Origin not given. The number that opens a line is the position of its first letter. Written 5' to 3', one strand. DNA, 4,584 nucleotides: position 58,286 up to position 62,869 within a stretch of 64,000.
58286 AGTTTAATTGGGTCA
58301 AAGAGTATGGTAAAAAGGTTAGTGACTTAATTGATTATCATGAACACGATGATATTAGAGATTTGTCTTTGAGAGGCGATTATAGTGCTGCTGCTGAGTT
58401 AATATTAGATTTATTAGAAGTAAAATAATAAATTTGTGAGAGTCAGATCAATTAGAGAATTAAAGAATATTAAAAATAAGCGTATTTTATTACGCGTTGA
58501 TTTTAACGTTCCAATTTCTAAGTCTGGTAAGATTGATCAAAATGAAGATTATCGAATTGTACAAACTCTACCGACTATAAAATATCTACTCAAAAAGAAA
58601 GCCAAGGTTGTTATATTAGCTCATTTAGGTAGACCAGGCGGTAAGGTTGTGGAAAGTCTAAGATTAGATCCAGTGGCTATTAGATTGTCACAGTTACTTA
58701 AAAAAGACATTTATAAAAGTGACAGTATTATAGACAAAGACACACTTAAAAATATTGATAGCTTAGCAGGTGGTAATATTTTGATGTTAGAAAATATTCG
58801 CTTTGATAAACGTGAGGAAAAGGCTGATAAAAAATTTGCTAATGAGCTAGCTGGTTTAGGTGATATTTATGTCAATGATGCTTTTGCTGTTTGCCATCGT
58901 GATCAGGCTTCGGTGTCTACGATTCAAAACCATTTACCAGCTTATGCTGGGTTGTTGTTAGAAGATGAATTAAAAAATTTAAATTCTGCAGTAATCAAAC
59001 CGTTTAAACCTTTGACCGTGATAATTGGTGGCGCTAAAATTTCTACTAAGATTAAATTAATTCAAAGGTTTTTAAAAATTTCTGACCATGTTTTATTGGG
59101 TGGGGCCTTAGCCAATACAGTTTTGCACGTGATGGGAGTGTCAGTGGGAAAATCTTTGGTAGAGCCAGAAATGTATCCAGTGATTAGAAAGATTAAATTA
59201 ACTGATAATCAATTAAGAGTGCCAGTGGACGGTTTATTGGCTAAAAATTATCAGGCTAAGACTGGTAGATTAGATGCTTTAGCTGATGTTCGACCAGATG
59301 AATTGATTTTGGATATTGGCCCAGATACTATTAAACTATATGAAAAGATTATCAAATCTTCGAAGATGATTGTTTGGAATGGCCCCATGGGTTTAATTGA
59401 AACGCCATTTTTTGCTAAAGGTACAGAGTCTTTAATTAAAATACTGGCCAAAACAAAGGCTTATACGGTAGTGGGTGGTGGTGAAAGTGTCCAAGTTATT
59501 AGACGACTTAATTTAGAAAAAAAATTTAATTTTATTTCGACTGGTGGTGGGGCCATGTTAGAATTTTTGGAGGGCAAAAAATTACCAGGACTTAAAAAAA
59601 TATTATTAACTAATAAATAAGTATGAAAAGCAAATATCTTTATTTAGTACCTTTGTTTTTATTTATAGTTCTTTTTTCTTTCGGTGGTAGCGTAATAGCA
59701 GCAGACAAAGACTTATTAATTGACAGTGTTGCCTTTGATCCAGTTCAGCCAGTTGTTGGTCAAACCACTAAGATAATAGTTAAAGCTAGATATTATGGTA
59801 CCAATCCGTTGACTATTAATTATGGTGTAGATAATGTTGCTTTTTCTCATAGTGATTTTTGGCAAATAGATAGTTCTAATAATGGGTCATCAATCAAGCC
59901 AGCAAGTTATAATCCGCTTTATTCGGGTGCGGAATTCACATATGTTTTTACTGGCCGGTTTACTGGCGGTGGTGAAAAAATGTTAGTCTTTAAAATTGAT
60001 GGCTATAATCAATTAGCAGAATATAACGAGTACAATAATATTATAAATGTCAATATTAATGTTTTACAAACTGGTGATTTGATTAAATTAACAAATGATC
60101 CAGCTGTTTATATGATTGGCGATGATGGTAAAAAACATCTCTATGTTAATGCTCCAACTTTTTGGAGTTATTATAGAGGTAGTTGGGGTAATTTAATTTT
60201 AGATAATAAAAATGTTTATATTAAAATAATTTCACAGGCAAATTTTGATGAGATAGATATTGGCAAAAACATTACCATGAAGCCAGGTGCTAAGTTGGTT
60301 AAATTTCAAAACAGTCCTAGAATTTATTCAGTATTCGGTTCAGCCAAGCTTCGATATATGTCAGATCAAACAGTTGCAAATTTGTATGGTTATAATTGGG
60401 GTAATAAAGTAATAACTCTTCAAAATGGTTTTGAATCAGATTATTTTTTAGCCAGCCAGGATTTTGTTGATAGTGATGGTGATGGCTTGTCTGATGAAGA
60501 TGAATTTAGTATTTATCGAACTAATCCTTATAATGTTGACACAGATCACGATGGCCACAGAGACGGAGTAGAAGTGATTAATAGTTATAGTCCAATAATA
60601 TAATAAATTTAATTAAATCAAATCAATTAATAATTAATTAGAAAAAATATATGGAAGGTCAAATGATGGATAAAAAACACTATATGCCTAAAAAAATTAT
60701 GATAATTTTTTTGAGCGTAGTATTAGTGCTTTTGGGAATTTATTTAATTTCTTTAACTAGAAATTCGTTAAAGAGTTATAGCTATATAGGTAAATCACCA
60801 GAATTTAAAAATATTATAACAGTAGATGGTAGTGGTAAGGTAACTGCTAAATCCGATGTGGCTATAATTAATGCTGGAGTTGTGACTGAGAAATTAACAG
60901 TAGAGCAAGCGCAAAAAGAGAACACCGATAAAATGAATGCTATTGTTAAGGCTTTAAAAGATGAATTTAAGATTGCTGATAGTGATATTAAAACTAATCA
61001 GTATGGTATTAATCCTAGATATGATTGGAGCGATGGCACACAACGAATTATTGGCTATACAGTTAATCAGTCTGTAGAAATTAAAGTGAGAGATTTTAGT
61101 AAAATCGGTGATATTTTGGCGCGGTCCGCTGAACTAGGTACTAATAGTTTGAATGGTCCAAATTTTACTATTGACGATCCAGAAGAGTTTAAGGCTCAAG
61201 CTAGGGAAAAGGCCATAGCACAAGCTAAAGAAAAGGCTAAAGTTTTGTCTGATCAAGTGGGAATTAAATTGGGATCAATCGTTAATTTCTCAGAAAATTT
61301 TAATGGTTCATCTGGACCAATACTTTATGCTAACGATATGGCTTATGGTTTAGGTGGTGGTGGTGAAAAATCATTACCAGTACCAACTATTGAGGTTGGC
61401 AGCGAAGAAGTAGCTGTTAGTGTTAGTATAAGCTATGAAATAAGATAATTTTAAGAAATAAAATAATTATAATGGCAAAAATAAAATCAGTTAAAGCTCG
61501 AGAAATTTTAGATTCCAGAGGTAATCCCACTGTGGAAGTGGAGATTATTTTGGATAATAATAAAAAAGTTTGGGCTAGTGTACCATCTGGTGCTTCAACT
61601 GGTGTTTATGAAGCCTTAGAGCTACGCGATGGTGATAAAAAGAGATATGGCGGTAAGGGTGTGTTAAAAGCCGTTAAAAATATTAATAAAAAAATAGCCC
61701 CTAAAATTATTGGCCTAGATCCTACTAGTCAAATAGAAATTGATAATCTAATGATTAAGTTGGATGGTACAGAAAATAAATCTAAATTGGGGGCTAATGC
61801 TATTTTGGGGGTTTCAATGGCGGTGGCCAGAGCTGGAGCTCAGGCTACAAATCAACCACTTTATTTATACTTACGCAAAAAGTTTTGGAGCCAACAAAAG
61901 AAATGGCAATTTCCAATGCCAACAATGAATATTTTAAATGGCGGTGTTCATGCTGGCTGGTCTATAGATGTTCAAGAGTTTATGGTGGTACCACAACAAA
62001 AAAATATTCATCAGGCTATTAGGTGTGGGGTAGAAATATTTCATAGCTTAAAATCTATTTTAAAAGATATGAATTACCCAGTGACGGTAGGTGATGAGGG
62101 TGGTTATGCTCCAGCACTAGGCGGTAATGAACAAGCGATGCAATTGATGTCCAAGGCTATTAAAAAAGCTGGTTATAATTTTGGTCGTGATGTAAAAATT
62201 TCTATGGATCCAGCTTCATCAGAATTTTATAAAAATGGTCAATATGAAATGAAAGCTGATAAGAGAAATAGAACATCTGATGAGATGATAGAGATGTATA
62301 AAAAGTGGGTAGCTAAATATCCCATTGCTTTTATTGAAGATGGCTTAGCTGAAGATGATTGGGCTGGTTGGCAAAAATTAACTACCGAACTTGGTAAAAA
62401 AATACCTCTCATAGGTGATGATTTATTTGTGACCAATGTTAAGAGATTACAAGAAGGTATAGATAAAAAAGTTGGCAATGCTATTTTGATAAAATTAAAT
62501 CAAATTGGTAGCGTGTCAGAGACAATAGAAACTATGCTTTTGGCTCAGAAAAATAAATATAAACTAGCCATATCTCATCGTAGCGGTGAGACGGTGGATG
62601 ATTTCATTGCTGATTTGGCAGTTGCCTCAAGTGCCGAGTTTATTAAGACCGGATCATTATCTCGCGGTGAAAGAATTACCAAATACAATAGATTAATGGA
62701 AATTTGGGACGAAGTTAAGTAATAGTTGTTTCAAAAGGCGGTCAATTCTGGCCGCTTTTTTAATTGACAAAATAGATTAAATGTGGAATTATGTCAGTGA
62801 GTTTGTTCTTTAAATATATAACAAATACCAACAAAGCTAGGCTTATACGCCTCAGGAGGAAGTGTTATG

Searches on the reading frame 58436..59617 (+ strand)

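Call 78: search_protein_families(library=pfam, proteins=[window:58436-59617:+], max_evalue=0.00001)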
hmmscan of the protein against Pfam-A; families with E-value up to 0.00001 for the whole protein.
window:58436-59617:+ (394 aa): 1 family
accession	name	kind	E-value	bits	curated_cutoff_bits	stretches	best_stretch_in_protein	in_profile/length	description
PF00162.24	PGK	-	1.5e-128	429.5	27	1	11-381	5-379/379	Phosphoglycerate kinase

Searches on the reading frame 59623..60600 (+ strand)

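Call 78: search_protein_families(library=pfam, proteins=[window:59623-60600:+], max_evalue=0.00001)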
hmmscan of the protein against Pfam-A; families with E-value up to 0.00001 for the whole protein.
window:59623-60600:+ (326 aa): 1 family
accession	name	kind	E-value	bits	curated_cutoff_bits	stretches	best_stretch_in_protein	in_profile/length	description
PF18884.5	TSP3_bac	-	3.8e-06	27.1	25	0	283-302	1-19/22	Bacterial TSP3 repeat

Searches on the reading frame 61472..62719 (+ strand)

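Call 78: search_protein_families(library=pfam, proteins=[window:61472-62719:+], max_evalue=0.00001)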
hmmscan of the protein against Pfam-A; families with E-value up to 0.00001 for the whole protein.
window:61472-62719:+ (416 aa): 3 families
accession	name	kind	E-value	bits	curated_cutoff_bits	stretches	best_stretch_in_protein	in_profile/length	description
PF00113.28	Enolase_C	-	3.9e-102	342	21.5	1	146-415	3-281/296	Enolase, C-terminal TIM barrel domain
PF03952.21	Enolase_N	-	2.1e-60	203.1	35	1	4-134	1-131/131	Enolase, N-terminal domain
PF13378.12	MR_MLE_C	-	5.7e-06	26.6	29.4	1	268-386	56-169/219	Enolase C-terminal domain-like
